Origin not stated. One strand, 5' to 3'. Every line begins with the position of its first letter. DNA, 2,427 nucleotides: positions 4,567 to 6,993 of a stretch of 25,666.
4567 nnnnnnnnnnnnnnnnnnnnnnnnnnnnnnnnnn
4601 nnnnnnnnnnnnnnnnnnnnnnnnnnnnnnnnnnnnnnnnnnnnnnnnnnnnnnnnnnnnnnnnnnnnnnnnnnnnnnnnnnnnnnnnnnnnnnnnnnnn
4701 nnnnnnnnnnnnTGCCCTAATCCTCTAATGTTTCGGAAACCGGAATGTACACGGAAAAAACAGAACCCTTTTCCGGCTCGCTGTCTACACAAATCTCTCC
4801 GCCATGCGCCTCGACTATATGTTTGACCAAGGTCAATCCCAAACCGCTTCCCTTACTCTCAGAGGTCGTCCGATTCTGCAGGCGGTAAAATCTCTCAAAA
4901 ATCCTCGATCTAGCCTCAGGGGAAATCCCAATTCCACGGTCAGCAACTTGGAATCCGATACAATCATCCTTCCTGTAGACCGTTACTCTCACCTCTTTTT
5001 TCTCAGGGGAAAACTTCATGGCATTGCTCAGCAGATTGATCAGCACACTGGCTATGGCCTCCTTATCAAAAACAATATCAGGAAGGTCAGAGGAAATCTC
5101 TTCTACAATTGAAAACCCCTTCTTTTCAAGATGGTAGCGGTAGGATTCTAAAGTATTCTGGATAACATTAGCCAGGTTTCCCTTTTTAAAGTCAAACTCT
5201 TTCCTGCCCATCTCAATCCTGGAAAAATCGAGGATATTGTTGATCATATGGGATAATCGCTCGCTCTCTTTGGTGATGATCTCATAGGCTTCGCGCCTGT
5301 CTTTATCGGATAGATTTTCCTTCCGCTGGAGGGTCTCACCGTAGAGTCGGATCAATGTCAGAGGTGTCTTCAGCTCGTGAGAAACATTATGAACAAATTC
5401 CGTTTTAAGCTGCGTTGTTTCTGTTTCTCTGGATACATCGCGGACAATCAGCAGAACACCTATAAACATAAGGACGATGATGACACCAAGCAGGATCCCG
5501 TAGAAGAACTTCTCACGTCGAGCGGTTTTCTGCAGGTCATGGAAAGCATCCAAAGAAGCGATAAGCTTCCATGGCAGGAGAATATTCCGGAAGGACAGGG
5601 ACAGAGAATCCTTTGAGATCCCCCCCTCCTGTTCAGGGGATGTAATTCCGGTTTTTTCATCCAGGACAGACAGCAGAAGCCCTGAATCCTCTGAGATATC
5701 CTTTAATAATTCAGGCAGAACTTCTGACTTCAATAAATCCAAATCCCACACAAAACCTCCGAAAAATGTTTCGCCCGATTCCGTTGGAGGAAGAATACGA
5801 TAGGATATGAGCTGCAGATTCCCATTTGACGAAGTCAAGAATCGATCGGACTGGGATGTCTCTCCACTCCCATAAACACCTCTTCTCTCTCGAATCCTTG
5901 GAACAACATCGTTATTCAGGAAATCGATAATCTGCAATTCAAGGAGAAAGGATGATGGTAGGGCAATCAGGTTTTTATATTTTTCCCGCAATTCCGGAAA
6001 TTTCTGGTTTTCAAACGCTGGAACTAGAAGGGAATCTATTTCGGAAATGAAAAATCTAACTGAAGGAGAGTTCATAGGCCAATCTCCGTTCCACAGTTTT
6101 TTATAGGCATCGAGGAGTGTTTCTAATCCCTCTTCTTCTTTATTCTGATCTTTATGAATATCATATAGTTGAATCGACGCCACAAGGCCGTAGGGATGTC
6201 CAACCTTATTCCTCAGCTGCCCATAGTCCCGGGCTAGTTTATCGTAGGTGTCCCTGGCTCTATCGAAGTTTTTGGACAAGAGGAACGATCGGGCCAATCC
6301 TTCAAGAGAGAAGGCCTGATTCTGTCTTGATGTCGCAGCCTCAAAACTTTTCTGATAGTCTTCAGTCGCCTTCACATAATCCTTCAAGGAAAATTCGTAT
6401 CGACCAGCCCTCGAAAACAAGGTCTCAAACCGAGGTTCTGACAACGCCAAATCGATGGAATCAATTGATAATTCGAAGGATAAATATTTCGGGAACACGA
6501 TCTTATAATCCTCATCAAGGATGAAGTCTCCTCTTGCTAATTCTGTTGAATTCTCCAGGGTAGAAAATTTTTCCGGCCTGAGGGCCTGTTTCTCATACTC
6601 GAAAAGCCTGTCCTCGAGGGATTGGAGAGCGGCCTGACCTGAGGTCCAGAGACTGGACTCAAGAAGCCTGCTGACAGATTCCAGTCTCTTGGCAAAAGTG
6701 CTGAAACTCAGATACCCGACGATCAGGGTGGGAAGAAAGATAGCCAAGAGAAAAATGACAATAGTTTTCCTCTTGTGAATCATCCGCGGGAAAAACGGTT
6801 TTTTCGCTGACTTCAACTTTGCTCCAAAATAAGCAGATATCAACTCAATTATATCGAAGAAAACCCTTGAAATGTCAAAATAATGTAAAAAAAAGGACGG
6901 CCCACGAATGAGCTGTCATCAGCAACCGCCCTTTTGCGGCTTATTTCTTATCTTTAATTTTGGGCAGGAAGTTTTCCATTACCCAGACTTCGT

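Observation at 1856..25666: Tandem array of a three-component signalling unit: TPR-sensor kinase + OmpR regulator + exported TPR/PD40-propeller protein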

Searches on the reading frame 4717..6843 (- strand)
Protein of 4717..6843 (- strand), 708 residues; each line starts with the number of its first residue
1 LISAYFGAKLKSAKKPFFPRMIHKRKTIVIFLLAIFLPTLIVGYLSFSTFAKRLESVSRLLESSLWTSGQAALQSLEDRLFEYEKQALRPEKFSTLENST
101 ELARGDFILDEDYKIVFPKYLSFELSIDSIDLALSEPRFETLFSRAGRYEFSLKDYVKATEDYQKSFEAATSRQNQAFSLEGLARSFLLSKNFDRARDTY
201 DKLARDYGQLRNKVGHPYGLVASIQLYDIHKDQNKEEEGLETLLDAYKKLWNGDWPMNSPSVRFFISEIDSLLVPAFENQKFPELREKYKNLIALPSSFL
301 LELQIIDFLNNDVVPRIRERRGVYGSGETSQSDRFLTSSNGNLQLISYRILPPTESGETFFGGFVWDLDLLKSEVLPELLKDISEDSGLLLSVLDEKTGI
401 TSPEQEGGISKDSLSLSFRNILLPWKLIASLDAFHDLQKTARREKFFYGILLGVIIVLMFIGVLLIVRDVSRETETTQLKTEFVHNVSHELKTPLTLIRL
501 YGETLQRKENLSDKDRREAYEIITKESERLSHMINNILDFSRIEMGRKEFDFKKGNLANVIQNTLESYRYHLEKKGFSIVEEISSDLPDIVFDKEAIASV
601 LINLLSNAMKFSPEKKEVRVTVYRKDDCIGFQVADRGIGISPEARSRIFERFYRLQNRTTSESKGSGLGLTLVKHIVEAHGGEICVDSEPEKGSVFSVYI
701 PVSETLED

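Call 4: search_protein_families(library=pfam, proteins=[window:4717-6843:-], max_evalue=0.01)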
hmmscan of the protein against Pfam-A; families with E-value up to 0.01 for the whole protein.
window:4717-6843:- (708 aa): 6 families
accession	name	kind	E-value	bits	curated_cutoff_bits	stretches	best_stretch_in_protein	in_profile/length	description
PF02518.31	HATPase_c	-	3.1e-29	102.1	26.4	1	593-703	2-110/111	Histidine kinase-, DNA gyrase B-, and HSP90-like ATPase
PF00512.31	HisKA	-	1.1e-19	70.7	26.9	1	480-546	2-66/66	His Kinase A (phospho-acceptor) domain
PF13424.12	TPR_12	-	0.00011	22.8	30.1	1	142-202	5-70/77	Tetratricopeptide repeat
PF14501.12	HATPase_c_5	-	0.00019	21.8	22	1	595-690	4-92/102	GHKL domain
PF13581.12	HATPase_c_2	-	0.0021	18.5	27.4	1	604-679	43-111/127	Histidine kinase-like ATPase domain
PF07719.23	TPR_2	-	0.008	16.7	27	0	144-168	5-29/34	Tetratricopeptide repeat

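Call 8: search_protein_families(library=ncbifam, proteins=[window:4717-6843:-], max_evalue=0.001)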
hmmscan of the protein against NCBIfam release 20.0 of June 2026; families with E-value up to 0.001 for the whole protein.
window:4717-6843:- (708 aa): 81 families (the best 25 are shown)
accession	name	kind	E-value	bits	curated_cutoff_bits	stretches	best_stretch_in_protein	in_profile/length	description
NF046044.1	PnpS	equivalog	3.3e-70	237.1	400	1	460-701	150-390/390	two-component system histidine kinase PnpS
TIGR02966.1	phoR_proteo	equivalog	3.8e-64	216.8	334.2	1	463-699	97-332/333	phosphate regulon sensor histidine kinase PhoR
NF047874.1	MASE3_PAS_HK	subfamily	5e-60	204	560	1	434-705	372-628/655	MASE3 domain-containing sensor histidine kinase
NF033092.0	HK_WalK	equivalog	4.2e-56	190.7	725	1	461-702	353-594/594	cell wall metabolism sensor histidine kinase WalK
NF045911.1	TCSHisKinNblS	equivalog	3.6e-51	174.2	1000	1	462-698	370-616/621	two-component system sensor histidine kinase NblS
NF006800.0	PRK09303.1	equivalog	1.5e-46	159.1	342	1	473-704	144-379/383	histidine kinase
NF008312.0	PRK11100.1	equivalog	5.4e-46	157.4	356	1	477-702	253-474/477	two-component system sensor histidine kinase CreC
NF008468.0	PRK11360.1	equivalog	2.3e-45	155.1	646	1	460-704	367-610/616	two-component system sensor histidine kinase AtoS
NF041735.1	hist_kin_RppB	equivalog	4.2e-44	151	400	1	481-701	217-438/438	two-component system sensor histidine kinase RppB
NF038297.2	hybrid_HK_HrmK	equivalog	1.2e-43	149.7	725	1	475-705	230-460/607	hybrid histidine kinase/response regulator HrmK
TIGR02956.1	TMAO_torS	equivalog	3.2e-42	144.7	676.5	1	476-704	460-684/967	TMAO reductase system sensor histidine kinase/response regulator TorS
NF040691.1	MtrAB_MtrB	equivalog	6.2e-42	144.3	450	1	469-702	260-492/507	MtrAB system histidine kinase MtrB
NF047465.1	hybrid_HK_LvrA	exception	1.8e-41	142.1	1200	1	472-703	194-423/819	hybrid histidine kinase/response regulator LvrA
NF053855.1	HisKinPhoRBctds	equivalog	2.1e-41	142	500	1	466-696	347-577/583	two-component system sensor histidine kinase PhoR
NF041947.1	LuxQ_Vibrio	equivalog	2e-40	138.5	1200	1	475-705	467-699/843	quorum-sensing autoinducer 2 sensor kinase/phosphatase LuxQ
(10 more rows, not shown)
